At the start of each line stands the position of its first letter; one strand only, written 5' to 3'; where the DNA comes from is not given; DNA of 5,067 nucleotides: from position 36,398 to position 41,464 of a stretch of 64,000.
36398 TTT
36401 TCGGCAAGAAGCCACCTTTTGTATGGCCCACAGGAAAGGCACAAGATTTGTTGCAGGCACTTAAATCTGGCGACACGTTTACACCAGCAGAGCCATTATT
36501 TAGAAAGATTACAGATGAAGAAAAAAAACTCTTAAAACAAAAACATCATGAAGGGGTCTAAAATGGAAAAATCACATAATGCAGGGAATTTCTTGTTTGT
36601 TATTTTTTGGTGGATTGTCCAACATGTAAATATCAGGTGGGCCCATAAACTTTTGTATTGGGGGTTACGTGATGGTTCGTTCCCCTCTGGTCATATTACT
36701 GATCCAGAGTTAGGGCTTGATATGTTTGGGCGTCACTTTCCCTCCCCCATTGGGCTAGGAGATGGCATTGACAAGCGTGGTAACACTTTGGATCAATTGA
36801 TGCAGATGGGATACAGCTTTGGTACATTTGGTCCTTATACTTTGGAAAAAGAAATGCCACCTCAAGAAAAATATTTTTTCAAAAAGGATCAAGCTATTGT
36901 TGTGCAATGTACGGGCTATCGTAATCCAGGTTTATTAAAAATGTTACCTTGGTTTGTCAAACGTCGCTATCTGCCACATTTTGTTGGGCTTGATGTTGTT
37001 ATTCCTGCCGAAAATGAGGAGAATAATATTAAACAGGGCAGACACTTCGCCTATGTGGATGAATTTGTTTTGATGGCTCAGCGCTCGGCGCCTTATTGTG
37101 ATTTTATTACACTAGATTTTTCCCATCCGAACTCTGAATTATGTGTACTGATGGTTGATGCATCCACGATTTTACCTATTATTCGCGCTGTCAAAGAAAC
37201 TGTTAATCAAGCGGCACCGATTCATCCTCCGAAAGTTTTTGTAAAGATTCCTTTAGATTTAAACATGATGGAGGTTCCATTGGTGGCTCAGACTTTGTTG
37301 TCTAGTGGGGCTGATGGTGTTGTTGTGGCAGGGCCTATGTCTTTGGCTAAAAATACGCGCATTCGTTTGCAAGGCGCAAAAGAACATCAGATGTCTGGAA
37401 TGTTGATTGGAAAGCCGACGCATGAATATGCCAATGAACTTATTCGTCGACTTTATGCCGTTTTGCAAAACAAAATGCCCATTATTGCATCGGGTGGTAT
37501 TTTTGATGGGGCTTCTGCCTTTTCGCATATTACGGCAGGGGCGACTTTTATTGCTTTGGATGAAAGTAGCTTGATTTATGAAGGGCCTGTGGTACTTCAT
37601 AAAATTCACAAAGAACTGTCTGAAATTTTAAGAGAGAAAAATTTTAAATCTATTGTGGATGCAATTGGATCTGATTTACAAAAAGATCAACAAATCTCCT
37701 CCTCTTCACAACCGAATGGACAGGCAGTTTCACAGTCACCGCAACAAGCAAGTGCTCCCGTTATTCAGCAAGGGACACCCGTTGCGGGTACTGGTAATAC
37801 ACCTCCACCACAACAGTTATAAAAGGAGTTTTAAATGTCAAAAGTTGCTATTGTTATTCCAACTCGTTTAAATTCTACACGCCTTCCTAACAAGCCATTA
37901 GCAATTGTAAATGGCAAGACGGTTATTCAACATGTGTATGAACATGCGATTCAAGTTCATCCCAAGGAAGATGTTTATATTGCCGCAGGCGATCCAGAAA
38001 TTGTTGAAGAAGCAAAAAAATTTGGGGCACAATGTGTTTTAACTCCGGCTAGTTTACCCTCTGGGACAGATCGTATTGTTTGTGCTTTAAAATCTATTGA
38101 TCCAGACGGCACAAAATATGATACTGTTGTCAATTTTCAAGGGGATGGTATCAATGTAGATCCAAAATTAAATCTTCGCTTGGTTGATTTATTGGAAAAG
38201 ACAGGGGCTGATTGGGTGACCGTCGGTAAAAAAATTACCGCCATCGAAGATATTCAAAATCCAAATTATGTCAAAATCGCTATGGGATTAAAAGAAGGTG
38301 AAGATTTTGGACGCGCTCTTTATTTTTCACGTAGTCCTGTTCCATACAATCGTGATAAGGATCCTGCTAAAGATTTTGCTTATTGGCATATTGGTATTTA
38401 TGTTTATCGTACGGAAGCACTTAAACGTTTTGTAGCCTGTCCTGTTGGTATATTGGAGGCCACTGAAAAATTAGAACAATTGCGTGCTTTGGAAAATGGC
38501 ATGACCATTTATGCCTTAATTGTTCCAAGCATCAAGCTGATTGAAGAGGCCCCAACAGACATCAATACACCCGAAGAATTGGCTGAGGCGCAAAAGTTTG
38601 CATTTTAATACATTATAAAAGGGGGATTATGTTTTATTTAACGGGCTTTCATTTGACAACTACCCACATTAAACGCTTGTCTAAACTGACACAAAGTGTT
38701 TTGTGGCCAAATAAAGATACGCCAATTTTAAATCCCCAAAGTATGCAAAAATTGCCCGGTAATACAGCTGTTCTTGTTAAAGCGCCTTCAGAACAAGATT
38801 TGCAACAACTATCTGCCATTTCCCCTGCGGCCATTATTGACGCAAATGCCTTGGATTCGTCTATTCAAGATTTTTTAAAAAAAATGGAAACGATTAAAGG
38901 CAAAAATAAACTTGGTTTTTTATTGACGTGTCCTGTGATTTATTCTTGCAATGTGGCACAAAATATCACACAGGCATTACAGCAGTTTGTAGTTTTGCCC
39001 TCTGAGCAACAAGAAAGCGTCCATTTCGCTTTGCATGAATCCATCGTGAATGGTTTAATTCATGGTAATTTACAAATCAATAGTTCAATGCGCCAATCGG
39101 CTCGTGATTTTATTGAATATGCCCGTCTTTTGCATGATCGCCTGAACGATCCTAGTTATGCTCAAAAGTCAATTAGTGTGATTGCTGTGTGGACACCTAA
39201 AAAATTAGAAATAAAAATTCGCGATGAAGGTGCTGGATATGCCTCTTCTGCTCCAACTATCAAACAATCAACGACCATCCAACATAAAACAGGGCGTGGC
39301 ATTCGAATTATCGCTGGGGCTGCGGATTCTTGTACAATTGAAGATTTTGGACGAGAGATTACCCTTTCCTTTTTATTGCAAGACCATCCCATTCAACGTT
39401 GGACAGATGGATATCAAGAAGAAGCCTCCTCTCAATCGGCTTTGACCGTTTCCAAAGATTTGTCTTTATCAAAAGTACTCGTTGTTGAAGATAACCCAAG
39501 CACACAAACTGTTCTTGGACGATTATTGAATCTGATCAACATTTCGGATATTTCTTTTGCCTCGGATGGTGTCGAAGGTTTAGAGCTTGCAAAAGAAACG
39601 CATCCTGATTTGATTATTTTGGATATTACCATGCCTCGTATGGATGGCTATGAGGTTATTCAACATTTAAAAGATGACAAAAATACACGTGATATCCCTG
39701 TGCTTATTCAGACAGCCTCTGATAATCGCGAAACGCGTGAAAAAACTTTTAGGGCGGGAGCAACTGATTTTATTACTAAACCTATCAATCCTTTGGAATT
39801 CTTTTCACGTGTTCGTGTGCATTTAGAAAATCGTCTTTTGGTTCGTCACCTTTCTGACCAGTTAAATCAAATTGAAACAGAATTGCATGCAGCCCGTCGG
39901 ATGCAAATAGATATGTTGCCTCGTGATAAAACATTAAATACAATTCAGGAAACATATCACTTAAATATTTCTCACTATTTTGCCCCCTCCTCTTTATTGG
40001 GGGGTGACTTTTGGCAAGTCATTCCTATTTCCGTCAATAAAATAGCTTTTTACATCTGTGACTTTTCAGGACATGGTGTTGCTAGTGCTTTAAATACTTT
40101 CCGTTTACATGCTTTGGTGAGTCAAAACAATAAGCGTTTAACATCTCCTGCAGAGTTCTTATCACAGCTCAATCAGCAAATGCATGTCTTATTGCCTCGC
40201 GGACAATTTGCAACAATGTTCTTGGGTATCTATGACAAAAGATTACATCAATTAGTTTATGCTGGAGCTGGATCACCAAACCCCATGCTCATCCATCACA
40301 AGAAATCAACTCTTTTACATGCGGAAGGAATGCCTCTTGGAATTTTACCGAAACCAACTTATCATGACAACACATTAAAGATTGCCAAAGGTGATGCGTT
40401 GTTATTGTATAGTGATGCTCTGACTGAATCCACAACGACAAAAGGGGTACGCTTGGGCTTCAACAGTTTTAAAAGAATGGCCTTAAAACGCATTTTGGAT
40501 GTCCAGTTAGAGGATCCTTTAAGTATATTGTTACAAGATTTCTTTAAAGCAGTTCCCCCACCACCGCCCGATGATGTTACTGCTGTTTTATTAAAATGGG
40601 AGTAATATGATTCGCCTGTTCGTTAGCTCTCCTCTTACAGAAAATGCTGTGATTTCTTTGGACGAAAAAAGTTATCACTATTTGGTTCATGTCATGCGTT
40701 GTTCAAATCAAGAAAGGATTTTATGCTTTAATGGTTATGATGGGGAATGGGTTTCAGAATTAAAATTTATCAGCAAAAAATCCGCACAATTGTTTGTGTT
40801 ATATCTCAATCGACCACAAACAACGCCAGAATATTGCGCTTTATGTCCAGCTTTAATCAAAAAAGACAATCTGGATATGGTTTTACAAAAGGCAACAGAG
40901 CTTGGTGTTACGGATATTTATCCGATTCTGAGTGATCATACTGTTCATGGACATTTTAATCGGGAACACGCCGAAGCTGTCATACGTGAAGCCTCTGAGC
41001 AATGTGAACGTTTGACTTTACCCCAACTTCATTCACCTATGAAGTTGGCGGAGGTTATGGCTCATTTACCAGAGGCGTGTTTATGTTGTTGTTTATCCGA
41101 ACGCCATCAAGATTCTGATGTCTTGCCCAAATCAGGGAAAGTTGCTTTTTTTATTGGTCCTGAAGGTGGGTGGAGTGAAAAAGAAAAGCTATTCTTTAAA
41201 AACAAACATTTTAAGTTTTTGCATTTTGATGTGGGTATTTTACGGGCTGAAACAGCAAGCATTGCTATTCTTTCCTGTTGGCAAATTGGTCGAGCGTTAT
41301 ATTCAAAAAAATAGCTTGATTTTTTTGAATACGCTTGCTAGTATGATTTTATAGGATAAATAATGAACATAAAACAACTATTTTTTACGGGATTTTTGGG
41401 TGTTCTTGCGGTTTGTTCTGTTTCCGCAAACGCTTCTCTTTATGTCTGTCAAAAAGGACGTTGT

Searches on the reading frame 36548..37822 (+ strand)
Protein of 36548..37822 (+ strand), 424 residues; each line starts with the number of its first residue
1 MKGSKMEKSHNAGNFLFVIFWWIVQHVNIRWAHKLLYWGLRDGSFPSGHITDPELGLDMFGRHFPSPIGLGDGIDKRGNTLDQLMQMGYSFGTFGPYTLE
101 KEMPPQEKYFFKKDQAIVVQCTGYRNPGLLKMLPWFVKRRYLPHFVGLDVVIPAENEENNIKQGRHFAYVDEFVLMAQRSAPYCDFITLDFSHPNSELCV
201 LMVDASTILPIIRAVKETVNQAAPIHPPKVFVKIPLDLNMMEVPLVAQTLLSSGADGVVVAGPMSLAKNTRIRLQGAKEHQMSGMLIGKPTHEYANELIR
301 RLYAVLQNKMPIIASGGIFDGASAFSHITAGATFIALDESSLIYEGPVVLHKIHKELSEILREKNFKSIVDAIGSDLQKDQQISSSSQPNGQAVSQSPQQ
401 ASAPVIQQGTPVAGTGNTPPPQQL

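Call 44: search_protein_families(library=pfam, proteins=[window:36548-37822:+], max_evalue=0.00001)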
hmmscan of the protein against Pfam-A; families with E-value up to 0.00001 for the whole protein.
window:36548-37822:+ (424 aa): 1 family
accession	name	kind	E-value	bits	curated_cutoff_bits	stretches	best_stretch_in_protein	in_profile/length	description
PF01180.27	DHO_dh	-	8.2e-32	111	27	1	58-361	5-291/291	Dihydroorotate dehydrogenase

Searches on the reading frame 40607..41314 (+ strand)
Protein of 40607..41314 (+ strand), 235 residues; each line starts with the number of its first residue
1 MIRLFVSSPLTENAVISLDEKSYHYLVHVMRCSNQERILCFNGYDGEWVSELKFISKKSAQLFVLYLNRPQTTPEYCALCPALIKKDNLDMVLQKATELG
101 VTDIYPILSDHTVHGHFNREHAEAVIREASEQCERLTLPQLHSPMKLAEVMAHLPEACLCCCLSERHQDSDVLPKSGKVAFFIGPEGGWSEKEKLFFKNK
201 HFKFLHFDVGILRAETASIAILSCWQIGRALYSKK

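Call 44: search_protein_families(library=pfam, proteins=[window:40607-41314:+], max_evalue=0.00001)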
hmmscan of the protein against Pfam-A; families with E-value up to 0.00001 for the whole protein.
window:40607-41314:+ (235 aa): 2 families
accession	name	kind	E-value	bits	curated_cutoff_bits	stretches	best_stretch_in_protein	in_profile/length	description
PF04452.19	Methyltrans_RNA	-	3.9e-38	131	23.9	1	78-226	8-165/165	RNA methyltransferase domain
PF20260.4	PUA_4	-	5.4e-10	39.6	23.9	1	18-64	1-47/48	RNA methyltransferase PUA domain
